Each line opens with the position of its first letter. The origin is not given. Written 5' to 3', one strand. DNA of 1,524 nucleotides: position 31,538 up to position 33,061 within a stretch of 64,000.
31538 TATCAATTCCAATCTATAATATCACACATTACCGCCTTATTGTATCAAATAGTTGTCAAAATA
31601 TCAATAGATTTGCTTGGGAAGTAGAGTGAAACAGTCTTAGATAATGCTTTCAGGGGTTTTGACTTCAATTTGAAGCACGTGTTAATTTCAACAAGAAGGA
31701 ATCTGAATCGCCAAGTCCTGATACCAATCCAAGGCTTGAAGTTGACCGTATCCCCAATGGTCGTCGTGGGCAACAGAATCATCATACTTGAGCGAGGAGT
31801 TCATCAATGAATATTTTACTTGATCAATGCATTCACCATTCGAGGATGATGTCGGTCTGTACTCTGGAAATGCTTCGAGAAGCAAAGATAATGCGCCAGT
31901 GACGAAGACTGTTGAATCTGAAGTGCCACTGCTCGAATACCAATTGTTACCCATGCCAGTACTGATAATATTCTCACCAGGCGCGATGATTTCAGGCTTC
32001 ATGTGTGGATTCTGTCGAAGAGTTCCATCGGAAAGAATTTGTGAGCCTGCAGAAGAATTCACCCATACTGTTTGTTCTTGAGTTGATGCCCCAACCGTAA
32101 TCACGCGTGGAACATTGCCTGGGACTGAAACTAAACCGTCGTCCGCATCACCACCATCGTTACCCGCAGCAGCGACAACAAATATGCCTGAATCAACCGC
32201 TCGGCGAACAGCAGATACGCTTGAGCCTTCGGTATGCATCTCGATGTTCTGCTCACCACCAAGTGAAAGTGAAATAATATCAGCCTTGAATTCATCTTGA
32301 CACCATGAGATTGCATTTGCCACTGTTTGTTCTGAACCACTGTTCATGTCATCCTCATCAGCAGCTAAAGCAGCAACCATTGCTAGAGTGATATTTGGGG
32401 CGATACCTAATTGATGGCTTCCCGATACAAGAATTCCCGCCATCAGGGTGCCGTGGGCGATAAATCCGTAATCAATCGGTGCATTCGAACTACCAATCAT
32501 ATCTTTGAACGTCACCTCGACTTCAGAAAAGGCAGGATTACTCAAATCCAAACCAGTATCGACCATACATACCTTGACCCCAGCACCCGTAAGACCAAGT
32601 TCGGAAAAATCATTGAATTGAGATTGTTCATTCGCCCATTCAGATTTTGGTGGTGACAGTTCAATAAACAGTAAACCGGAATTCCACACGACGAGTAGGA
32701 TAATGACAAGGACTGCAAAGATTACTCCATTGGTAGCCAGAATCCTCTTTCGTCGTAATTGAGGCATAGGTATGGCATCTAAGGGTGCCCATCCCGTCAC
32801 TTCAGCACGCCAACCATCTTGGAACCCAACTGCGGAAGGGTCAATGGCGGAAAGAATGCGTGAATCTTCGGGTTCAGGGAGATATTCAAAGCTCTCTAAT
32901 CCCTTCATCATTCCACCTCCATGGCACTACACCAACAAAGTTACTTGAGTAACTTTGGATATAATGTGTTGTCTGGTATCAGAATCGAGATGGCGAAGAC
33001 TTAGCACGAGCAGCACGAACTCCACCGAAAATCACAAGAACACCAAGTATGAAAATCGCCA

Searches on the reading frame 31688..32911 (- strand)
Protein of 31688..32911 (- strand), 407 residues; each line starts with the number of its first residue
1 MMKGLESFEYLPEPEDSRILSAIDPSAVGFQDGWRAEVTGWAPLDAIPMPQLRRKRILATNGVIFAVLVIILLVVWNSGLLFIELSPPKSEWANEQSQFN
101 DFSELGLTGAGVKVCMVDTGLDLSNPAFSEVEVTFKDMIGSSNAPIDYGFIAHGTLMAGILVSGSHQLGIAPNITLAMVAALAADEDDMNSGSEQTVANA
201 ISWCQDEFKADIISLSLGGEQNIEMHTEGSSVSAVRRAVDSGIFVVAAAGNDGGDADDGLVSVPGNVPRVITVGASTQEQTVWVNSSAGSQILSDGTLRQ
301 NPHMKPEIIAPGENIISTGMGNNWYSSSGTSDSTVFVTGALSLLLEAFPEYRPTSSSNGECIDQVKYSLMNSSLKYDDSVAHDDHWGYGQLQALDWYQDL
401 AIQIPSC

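Call 8: search_protein_families(library=pfam, proteins=[window:31688-32911:-], max_evalue=0.01)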
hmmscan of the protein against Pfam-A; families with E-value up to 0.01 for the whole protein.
window:31688-32911:- (407 aa): 1 family
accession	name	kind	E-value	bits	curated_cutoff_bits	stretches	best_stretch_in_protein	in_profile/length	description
PF00082.27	Peptidase_S8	-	3.1e-36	125.6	21.8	1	109-389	1-288/288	Subtilase family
